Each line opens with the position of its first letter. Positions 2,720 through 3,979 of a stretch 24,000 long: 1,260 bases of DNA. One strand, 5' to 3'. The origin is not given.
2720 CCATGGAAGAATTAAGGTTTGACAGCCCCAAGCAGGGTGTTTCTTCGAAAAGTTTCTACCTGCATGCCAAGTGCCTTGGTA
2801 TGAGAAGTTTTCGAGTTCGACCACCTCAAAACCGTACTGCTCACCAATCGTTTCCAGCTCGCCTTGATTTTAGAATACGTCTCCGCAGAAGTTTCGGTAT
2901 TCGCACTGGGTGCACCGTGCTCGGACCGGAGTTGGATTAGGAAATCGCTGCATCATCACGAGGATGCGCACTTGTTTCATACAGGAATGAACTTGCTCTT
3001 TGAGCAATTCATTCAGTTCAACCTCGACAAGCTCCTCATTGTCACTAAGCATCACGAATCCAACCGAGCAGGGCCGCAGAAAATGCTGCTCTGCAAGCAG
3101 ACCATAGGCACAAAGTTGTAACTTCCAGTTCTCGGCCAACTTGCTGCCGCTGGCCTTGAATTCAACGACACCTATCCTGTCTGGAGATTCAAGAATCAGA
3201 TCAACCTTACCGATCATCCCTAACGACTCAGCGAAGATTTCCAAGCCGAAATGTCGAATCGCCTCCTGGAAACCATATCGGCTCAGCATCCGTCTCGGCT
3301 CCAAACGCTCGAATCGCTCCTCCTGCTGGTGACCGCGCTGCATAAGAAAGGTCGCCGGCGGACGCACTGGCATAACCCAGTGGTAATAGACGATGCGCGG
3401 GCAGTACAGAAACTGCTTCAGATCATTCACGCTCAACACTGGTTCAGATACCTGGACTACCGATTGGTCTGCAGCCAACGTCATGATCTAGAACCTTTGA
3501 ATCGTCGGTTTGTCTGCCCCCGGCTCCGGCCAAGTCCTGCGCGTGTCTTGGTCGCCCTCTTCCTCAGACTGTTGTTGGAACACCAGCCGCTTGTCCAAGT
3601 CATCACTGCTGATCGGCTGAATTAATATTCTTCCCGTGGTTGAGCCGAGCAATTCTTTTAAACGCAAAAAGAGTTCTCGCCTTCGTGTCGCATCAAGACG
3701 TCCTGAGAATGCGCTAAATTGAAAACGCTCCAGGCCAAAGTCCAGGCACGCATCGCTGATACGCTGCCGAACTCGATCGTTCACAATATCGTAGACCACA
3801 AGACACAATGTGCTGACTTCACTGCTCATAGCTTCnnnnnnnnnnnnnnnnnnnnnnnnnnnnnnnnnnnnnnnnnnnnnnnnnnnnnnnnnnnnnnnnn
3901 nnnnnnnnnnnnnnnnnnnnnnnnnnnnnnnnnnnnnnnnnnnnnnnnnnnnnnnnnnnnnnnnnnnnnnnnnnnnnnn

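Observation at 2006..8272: Mosaic type II CRISPR-Cas: compact ~1,000-aa Cas9 coupled to a cas1-cas2-cas4 adaptation module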

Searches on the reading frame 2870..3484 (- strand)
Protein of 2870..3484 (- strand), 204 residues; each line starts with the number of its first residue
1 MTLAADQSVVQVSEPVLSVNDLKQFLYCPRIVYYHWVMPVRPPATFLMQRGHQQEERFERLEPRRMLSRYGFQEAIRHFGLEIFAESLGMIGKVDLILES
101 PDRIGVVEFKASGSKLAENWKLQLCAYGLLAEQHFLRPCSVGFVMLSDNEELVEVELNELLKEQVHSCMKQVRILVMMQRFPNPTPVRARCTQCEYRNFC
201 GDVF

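Call 6: search_protein_families(library=pfam, proteins=[window:2870-3484:-], max_evalue=0.01)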
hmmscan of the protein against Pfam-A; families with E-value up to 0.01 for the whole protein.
window:2870-3484:- (204 aa): 2 families
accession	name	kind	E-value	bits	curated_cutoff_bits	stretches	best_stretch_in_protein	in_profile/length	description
PF01930.23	Cas_Cas4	-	5.8e-16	59.4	22.7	1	21-200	4-158/160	Domain of unknown function DUF83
PF12705.13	PDDEXK_1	-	3.9e-11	43.8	22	1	59-200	85-246/247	PD-(D/E)XK nuclease superfamily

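Call 7: search_protein_families(library=ncbifam, proteins=[window:2870-3484:-], max_evalue=0.01)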
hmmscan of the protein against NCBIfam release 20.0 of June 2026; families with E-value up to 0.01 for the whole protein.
window:2870-3484:- (204 aa): 4 families
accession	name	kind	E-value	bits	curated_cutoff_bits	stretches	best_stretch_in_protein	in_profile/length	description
TIGR00372.1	cas4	equivalog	3.9e-26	92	65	1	19-200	3-178/180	CRISPR-associated protein Cas4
NF049935.1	cas4g_cas1g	exception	1.2e-20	73.6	560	1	17-200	2-189/546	CRISPR-associated endonuclease Cas4g/Cas1g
TIGR04328.1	cas4_PREFRAN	exception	5.3e-05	23.3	70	1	19-202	3-177/178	type V CRISPR-associated protein Cas4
TIGR03491.1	TIGR03491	subfamily_domain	0.00018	20.6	97.45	1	112-202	118-206/462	TM0106 family RecB-like putative nuclease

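Call 8: search_protein_families(library=padloc, proteins=[window:2870-3484:-], max_evalue=0.01)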
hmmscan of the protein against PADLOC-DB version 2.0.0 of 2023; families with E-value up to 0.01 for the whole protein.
window:2870-3484:- (204 aa): 18 families
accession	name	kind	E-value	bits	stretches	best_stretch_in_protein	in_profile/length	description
PDLC02083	Cas4_II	-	1.5e-46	157.2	1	17-202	2-185/186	-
PDLC00943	Cas4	-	1e-26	92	1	19-200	3-178/180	CRISPR-associated protein Cas4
PDLC01250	Cas4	-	1.7e-25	88.3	1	18-200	2-167/168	"CAS-I,CAS-II,CAS-III,CAS-IV,CAS-V,CAS-VI; acquisition_associated"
PDLC02034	Cas4d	-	8.9e-23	79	1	16-200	5-180/192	-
PDLC01447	Cas4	-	3.8e-22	77.5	1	17-201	5-158/161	"CAS-I,CAS-II,CAS-III,CAS-IV,CAS-V,CAS-VI; acquisition_associated"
PDLC02087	Cas4b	-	5.2e-20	70.3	1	18-200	4-188/189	-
PDLC02035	Cas4d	-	3.1e-18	64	1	15-200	4-174/196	-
PDLC01611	Cas4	-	5.7e-18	63.7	1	21-200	4-156/158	"CAS-I,CAS-II,CAS-III,CAS-IV,CAS-V,CAS-VI; acquisition_associated"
PDLC01747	Cas1g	-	6.3e-17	59.3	1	22-200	6-176/523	-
PDLC01773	Cas4c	-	9.1e-17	59.2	1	14-200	17-193/229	-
PDLC00944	Cas4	-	3.5e-15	54.6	1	19-200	3-176/177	Cas4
PDLC02085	Cas4a2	-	2.3e-11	42.3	1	17-200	2-161/166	-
PDLC02067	Cas1b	-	3.8e-09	33.9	1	77-200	44-174/533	-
PDLC01771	Cas4b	-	7.2e-09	34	1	47-200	21-158/162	-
PDLC00945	Cas4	-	1.4e-05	23.3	1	19-202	3-177/178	"CRISPR-associated protein Cas4, subtype PREFRAN"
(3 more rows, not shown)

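Call 52: find_encoding_contigs(protein=window:2870-3484:-, flank=4000, max_places=10)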
Protein window:2870-3484:- (204 aa): 2 contigs read that carry it; 2 places shown.
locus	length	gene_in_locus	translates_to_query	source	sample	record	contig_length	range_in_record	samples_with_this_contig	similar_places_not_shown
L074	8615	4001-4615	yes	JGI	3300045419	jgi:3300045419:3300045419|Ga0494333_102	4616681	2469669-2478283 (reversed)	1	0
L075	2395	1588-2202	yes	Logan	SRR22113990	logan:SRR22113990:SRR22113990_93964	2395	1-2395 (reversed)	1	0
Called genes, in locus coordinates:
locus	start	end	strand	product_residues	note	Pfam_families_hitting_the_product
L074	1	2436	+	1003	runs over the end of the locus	PF14239:RRXRR (weak), PF01844:HNH, PF13395:HNH_4, PF14279:HNH_5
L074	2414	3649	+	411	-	PF01867:Cas_Cas1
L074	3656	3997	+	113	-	PF09827:CRISPR_Cas2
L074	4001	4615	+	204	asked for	PF01930:Cas_Cas4, PF12705:PDDEXK_1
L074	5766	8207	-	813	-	PF00072:Response_reg, PF01590:GAF (faint), PF00989:PAS, PF08447:PAS_3, PF13185:GAF_2, PF00512:HisKA, PF02518:HATPase_c, PF00072:Response_reg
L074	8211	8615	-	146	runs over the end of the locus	PF00072:Response_reg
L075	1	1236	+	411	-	PF01867:Cas_Cas1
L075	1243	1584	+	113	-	PF09827:CRISPR_Cas2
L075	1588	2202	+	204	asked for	PF01930:Cas_Cas4, PF12705:PDDEXK_1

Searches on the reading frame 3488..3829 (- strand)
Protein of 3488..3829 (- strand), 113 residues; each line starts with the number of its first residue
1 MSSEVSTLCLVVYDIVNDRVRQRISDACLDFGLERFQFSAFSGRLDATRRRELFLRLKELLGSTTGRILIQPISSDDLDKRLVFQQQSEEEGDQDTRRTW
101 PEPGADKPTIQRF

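Call 6: search_protein_families(library=pfam, proteins=[window:3488-3829:-], max_evalue=0.01)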
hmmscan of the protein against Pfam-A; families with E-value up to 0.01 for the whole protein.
window:3488-3829:- (113 aa): 1 family
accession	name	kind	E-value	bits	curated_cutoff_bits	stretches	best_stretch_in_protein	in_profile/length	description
PF09827.14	CRISPR_Cas2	-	1e-13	51.7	23.8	1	8-80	2-73/74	CRISPR associated protein Cas2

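Call 7: search_protein_families(library=ncbifam, proteins=[window:3488-3829:-], max_evalue=0.01)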
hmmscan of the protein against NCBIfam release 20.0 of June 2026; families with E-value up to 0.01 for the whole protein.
window:3488-3829:- (113 aa): 1 family
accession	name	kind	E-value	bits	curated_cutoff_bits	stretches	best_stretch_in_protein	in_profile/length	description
TIGR01573.1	cas2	equivalog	2.6e-10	40.4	24.5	1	8-88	2-85/96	CRISPR-associated endonuclease Cas2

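Call 8: search_protein_families(library=padloc, proteins=[window:3488-3829:-], max_evalue=0.01)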
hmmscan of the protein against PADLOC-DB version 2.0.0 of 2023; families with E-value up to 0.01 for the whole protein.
window:3488-3829:- (113 aa): 17 families
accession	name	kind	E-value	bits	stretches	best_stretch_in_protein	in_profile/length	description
PDLC02077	Cas2b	-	5e-24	82.6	1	8-91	2-85/96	-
PDLC02075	Cas2a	-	3e-15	54.4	1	9-90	3-84/85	-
PDLC01443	Cas2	-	3.5e-14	51.1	1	8-93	2-84/86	"CAS-I,CAS-II,CAS-III,CAS-IV,CAS-V,CAS-VI; acquisition_2"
PDLC01525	Cas2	-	4.6e-14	50.9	1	8-89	2-82/90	"CAS-I,CAS-II,CAS-III,CAS-IV,CAS-V,CAS-VI; acquisition_2"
PDLC01338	Cas2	-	6.8e-13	47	1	10-85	2-73/76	"CAS-I,CAS-II,CAS-III,CAS-IV,CAS-V,CAS-VI; acquisition_2"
PDLC01649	Cas2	-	2.4e-12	45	1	8-76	2-68/70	"CAS-I,CAS-II,CAS-III,CAS-IV,CAS-V,CAS-VI; acquisition_2"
PDLC00935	Cas2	-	6.8e-11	40.4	1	8-88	2-85/96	CRISPR-associated endonuclease Cas2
PDLC01251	Cas2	-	3.6e-10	38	1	8-63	2-56/84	"CAS-I,CAS-II,CAS-III,CAS-IV,CAS-V,CAS-VI; acquisition_2"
PDLC00936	Cas2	-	9.3e-10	36.8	1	10-84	1-78/83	Cas2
PDLC02027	Cas2d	-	1.3e-09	36.4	1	9-81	3-74/89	-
PDLC02070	Cas2_II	-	3.8e-09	34.9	1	9-87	3-79/89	-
PDLC01748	Cas2_IIIa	-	5.5e-09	34.5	1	9-74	3-66/88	-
PDLC01756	Cas2g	-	2.5e-08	31.9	1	8-78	5-74/96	-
PDLC02074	Cas2_IIIb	-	7e-05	20.8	1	10-53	4-46/86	-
PDLC01749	Cas2b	-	0.00018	20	1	10-89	4-81/87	-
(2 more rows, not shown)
